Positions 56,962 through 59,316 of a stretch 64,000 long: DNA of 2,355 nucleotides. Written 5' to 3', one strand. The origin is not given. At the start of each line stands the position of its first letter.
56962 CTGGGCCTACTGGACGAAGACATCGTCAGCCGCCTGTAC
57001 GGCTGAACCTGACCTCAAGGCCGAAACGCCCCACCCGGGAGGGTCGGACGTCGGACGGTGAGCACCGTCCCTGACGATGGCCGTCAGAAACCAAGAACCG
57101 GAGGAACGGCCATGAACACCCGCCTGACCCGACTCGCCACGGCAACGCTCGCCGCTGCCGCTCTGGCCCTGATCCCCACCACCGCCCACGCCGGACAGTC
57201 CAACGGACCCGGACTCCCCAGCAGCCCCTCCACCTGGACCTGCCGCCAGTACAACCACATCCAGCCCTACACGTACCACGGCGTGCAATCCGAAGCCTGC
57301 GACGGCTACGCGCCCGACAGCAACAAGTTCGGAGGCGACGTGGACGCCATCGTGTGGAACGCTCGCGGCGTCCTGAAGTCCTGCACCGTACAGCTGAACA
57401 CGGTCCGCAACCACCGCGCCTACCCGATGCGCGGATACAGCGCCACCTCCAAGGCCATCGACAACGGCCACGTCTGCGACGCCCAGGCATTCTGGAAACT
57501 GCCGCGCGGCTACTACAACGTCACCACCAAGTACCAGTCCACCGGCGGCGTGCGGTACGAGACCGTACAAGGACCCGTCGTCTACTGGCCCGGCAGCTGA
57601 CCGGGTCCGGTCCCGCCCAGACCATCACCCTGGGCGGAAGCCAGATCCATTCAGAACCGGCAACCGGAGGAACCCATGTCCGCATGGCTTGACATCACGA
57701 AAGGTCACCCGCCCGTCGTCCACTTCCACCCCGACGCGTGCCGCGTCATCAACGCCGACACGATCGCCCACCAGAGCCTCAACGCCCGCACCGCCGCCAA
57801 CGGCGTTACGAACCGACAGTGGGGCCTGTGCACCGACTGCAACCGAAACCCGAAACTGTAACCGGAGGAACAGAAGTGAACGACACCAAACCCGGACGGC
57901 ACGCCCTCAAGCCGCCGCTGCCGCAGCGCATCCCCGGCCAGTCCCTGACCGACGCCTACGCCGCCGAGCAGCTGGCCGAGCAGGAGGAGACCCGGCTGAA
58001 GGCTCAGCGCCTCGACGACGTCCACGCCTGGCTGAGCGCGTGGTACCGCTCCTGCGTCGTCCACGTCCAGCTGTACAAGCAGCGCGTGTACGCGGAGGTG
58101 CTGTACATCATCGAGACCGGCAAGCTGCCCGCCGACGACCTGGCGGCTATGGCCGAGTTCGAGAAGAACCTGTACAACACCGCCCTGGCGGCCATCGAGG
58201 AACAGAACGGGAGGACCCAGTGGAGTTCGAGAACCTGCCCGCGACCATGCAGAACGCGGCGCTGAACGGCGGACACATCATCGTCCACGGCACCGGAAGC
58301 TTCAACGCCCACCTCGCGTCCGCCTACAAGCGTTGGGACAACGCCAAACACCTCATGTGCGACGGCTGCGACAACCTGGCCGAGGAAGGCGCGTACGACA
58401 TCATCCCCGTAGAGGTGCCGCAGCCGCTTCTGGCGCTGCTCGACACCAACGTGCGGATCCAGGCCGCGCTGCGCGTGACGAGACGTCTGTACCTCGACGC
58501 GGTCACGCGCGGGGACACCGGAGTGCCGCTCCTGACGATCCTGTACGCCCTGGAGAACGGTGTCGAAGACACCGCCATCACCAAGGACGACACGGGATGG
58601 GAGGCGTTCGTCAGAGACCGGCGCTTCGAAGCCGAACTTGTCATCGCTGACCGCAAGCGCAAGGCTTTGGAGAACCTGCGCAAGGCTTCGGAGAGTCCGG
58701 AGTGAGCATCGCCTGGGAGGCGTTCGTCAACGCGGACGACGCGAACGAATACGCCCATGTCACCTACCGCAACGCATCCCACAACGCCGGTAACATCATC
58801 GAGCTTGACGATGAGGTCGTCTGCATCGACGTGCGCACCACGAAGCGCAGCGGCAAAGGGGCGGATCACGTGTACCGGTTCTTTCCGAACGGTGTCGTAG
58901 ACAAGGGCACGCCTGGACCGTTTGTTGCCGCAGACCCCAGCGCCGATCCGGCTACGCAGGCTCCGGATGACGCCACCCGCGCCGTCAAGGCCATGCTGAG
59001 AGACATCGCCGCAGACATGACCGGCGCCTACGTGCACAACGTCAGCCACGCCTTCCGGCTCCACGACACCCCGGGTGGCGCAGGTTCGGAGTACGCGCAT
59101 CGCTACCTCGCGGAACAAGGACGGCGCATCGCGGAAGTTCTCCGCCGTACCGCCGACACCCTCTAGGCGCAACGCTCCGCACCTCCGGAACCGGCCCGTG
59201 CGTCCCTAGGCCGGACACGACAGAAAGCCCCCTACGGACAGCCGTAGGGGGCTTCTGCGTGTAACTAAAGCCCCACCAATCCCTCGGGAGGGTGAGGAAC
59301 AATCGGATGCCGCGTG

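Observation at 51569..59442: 7.6 kb opposite-strand accessory block splits the virion-structure operon between capsid and head-tail genes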

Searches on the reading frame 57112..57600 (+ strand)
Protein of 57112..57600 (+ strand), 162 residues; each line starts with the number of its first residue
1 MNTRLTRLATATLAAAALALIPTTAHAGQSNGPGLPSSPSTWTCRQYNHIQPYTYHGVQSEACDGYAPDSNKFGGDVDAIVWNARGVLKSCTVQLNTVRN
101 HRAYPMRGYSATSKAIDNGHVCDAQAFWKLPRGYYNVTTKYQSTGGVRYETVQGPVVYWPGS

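Call 10: search_protein_families(library=phrogs, proteins=[window:57112-57600:+], max_evalue=0.01)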
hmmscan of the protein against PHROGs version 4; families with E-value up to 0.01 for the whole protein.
window:57112-57600:+ (162 aa): 0 families

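Call 17: search_protein_families(library=pfam, proteins=[window:57112-57600:+], max_evalue=0.1)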
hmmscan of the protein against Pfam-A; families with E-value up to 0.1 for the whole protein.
window:57112-57600:+ (162 aa): 1 family
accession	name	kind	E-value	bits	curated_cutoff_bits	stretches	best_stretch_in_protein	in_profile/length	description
PF13663.11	DUF4148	-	0.03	15.2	27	1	1-36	1-28/62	Domain of unknown function (DUF4148)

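Call 21: search_protein_families(library=padloc, proteins=[window:57112-57600:+], max_evalue=0.1)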
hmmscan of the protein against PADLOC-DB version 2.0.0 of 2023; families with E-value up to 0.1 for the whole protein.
window:57112-57600:+ (162 aa): 0 families

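Call 49: search_solved_structures(query=window:57112-57600:+, max_evalue=1)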
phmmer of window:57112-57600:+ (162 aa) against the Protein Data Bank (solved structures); distinct sequences matched with E-value up to 1: 10.
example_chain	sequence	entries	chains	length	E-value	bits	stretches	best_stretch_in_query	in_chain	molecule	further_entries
9t3o_A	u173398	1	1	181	0.026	17.7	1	60-155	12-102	LPS-assembly protein LptD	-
4n4r_A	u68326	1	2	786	0.074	16.2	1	59-144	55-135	LPS-assembly protein LptD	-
9i9z_A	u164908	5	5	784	0.17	15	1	59-144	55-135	LPS-assembly protein LptD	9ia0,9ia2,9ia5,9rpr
9rps_A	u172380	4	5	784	0.18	14.9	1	59-144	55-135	LPS-assembly protein LptD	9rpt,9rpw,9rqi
4q35_A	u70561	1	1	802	0.18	14.9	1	59-144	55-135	LPS-assembly protein LptD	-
9p1u_F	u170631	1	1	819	0.19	14.9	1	60-144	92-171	LPS-assembly protein LptD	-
9kn3_A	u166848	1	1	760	0.22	14.6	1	60-144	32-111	LPS-assembly protein LptD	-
9fz5_A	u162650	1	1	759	0.22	14.6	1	60-144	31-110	LPS-assembly protein LptD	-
9i92_A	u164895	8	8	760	0.23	14.6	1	60-144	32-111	LPS-assembly protein LptD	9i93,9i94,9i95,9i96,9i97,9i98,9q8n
5iv9_A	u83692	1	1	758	0.34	14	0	60-144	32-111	LPS-assembly protein LptD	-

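Call 51: find_homologous_proteins(query=window:57112-57600:+)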
Query window:57112-57600:+ (162 aa): 8 proteins with E <= 0.001 among 213 candidates.
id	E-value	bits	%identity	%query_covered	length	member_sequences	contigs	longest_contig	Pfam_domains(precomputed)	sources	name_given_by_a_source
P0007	7.3e-108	376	100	100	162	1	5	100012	-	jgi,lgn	jgi:hypothetical protein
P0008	1.1e-81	291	79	100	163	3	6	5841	-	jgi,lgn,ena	-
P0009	4.0e-78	279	75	100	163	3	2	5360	-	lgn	-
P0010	1.0e-77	278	75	99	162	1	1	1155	-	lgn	-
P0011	1.9e-72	261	69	100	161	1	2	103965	-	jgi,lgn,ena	jgi:hypothetical protein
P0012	6.2e-71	256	74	85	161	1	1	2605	-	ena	-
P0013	1.0e-64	235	66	99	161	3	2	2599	-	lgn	-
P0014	5.8e-62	226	67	99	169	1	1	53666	-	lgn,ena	-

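Call 63: predict_structure(alignment_id=A1)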
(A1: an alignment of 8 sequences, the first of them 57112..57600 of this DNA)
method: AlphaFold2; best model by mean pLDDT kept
length: 162 residues; sequences in the alignment: 8
mean_pLDDT: 62.6   pTM: 0.57
mean pLDDT of the five models: 62.6, 59.0, 56.1, 55.2, 49.7
residues with pLDDT >= 90: 10; 70-90: 60; 50-70: 37; < 50: 55
segments of 3 or more residues with pLDDT < 50: 1-38, 46-49, 58-64, 66-69
pLDDT, mean of each block of 10 residues (from residue 1): 38 37 32 42 50 52 49 71 69 87 89 83 82 82 65 71 73
secondary structure, 60 per line:
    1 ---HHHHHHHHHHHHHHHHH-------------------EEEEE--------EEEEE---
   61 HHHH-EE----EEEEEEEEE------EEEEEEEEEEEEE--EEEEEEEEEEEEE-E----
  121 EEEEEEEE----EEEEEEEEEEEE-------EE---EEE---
elements in order: H4-20 E40-44 E53-57 H61-64 E72-80 E87-99 E102-114 E121-128 E133-144 E157-159

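Call 74: find_encoding_contigs(protein=P0009, flank=3000, max_places=2)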
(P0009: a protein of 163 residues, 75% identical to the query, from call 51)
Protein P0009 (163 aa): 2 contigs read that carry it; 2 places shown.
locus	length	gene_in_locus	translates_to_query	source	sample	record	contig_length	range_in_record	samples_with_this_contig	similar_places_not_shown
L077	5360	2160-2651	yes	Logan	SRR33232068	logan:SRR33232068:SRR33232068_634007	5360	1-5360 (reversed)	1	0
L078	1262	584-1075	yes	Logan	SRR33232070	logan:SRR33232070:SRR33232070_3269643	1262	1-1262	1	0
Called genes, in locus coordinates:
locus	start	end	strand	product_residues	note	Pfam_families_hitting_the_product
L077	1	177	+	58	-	?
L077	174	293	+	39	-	-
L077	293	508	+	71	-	-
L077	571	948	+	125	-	-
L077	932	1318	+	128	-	-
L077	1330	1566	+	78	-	-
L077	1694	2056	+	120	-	-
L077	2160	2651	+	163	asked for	-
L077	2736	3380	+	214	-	-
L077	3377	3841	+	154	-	-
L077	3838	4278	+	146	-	-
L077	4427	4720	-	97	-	-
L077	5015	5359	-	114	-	?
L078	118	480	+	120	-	-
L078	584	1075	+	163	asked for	-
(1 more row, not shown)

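Call 75: find_encoding_contigs(protein=P0014, flank=10000, max_places=2)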
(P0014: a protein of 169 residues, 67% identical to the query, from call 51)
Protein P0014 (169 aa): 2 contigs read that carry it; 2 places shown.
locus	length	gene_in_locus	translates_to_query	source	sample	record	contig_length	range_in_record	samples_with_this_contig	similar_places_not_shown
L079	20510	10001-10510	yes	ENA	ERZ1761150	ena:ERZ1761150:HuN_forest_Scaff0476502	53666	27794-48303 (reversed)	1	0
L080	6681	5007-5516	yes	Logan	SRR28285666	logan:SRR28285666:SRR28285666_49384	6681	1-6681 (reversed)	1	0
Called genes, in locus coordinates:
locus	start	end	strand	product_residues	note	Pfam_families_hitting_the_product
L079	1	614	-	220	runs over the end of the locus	-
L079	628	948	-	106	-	-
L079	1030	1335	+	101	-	-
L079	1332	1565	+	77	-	-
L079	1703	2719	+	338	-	-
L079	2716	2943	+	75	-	-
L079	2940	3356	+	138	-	PF00392:GntR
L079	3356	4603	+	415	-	PF09511:RNA_lig_T4_1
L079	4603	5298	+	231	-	PF10127:RlaP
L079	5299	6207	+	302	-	PF13671:AAA_33, PF25109:HAD_PNKP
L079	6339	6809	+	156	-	-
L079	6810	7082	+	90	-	-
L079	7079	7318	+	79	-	-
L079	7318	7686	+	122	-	-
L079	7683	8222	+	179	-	-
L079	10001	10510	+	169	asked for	-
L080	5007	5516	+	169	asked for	-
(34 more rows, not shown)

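Call 76: find_encoding_contigs(protein=P0013, flank=3000, max_places=2)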
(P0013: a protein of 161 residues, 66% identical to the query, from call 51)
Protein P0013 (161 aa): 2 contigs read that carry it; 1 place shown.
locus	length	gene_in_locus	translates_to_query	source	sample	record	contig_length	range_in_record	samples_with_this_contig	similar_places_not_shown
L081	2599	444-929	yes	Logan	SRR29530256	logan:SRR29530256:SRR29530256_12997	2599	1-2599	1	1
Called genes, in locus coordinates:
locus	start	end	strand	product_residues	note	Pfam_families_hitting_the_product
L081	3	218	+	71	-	?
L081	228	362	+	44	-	-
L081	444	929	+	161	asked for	-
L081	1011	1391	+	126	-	-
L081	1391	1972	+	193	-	-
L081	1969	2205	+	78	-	-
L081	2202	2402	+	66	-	-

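Call 77: find_encoding_contigs(protein=P0012, flank=3000, max_places=2)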
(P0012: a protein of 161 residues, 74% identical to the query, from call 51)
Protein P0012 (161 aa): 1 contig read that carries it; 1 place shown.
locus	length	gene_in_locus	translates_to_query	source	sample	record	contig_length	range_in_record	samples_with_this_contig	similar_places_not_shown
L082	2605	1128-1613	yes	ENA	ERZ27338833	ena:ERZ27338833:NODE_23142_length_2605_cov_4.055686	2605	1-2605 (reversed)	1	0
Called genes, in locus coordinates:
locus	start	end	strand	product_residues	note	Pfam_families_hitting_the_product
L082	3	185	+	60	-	?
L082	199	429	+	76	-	-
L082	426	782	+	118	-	-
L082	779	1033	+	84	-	-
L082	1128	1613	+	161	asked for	-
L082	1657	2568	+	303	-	-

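Call 103: fold_search(model_id=the predicted structure, library=viral)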
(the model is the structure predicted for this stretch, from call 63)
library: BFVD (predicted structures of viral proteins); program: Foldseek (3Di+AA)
matches with E <= 10: 1030; with E <= 0.001: 0
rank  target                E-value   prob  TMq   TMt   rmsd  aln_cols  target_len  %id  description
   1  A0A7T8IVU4            2.6e-02  0.89  0.36  0.38  14.2       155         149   10  (no name in the UniProt tables at hand)
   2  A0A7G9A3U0            2.8e-02  0.72  0.24  0.31  10.9       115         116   16  Uncharacterized protein [Bacteriophage sp.]
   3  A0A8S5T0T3            4.0e-02  0.77  0.28  0.27   6.7       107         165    6  Uncharacterized protein [Siphoviridae sp. ctKFk2]
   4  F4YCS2                4.0e-02  0.75  0.31  0.26  11.8       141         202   11  (no name in the UniProt tables at hand)
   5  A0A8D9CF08            4.7e-02  0.94  0.30  0.21   6.4        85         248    9  Uncharacterized protein [uncultured marine phage]
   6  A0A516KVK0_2          5.0e-02  0.94  0.31  0.07   6.3        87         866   14  (no name in the UniProt tables at hand)
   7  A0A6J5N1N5            5.3e-02  0.72  0.27  0.33   8.7       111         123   10  Uncharacterized protein [uncultured Caudovirales phage]
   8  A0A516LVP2            5.3e-02  0.60  0.34  0.21  10.0       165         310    8  (no name in the UniProt tables at hand)
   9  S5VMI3                5.6e-02  0.08  0.14  0.13  18.0       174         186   11  Uncharacterized protein [Pseudomonas phage PaBG]
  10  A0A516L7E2            7.7e-02  0.80  0.31  0.11  10.0       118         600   16  (no name in the UniProt tables at hand)
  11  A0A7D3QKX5            8.2e-02  0.69  0.25  0.15   6.5        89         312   16  (no name in the UniProt tables at hand)
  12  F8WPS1                8.2e-02  0.44  0.31  0.21  10.2       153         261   16  (no name in the UniProt tables at hand)
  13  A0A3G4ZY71            8.2e-02  0.44  0.32  0.07  12.8       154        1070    8  Uncharacterized protein [Gaeavirus sp.]
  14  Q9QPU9                9.1e-02  0.23  0.23  0.08  20.0       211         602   13  Glycoprotein G [Bovine alphaherpesvirus 2]
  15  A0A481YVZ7            9.1e-02  0.13  0.19  0.15  18.5       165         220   11  Uncharacterized protein [Marseillevirus LCMAC201]
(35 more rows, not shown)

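Call 107: find_encoding_contigs(protein=P0007, flank=8000, max_places=5)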
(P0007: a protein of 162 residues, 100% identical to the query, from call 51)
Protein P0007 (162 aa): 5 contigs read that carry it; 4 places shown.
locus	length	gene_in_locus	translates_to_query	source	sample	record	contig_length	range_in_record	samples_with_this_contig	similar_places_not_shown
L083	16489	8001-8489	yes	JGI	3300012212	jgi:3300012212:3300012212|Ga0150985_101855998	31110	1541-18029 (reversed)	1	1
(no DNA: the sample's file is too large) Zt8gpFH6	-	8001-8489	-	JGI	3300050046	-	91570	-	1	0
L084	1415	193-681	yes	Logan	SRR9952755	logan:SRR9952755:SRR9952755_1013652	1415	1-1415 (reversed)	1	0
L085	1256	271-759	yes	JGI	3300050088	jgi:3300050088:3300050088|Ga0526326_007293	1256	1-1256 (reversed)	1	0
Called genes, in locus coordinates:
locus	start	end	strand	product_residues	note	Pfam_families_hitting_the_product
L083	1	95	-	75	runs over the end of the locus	-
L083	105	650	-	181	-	-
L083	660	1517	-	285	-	-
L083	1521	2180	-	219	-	-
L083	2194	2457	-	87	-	-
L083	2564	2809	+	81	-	-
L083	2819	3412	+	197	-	-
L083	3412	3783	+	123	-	-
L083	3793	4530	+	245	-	-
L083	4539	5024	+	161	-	-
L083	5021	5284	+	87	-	-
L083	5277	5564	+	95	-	-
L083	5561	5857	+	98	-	-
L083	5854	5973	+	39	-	-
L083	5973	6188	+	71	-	-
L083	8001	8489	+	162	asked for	-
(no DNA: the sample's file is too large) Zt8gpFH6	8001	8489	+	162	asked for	-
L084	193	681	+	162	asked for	-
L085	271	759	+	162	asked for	-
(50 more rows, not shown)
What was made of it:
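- Gene lists on 31 kb and 91.6 kb contigs agree with mine apart from the b05 start and the b17/b18 boundary (call 107).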

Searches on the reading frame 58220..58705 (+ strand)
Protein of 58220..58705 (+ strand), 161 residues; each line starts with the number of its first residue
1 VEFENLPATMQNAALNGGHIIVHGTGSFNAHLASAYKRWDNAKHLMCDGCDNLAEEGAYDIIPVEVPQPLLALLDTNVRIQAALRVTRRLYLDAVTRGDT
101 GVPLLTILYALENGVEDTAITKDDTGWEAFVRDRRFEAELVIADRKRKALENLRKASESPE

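Call 10: search_protein_families(library=phrogs, proteins=[window:58220-58705:+], max_evalue=0.01)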
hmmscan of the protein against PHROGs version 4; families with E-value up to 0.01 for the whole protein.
window:58220-58705:+ (161 aa): 0 families

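Call 17: search_protein_families(library=pfam, proteins=[window:58220-58705:+], max_evalue=0.1)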
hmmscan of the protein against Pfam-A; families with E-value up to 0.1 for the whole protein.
window:58220-58705:+ (161 aa): 1 family
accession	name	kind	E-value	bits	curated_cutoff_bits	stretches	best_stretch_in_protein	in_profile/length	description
PF12281.14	NTP_transf_8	-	0.0034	17.8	26.3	0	9-75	9-76/218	Nucleotidyltransferase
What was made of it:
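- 58220..58705 (+): b18, 161 aa (152 aa if it starts at 58247). The NTP_transf_8 hit is below threshold (call 17).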

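Call 21: search_protein_families(library=padloc, proteins=[window:58220-58705:+], max_evalue=0.1)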
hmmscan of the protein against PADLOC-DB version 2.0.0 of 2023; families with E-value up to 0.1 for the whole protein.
window:58220-58705:+ (161 aa): 0 families

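Call 47: search_solved_structures(query=window:58220-58705:+, max_evalue=1)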
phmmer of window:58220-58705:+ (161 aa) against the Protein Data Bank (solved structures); distinct sequences matched with E-value up to 1: 2.
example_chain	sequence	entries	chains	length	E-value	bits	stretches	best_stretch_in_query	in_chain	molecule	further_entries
6e9r_B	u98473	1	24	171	0.16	15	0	75-116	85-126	DHF46 filament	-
2he0_A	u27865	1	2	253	0.69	12.9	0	4-55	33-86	Notch1 preproprotein variant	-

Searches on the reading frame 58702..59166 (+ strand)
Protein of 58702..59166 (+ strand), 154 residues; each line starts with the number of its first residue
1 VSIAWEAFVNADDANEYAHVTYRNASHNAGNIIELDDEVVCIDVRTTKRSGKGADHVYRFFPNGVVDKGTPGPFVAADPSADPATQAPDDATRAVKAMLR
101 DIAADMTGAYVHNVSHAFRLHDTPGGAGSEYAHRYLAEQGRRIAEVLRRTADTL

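Call 10: search_protein_families(library=phrogs, proteins=[window:58702-59166:+], max_evalue=0.01)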
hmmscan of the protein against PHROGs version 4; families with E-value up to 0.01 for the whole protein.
window:58702-59166:+ (154 aa): 0 families

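Call 17: search_protein_families(library=pfam, proteins=[window:58702-59166:+], max_evalue=0.1)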
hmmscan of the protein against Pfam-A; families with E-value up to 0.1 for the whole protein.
window:58702-59166:+ (154 aa): 0 families

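Call 21: search_protein_families(library=padloc, proteins=[window:58702-59166:+], max_evalue=0.1)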
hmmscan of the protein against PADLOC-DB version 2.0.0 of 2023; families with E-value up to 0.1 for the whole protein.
window:58702-59166:+ (154 aa): 0 families

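Call 48: search_solved_structures(query=window:58702-59166:+, max_evalue=1)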
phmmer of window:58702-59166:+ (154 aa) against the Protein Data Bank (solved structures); distinct sequences matched with E-value up to 1: 0.
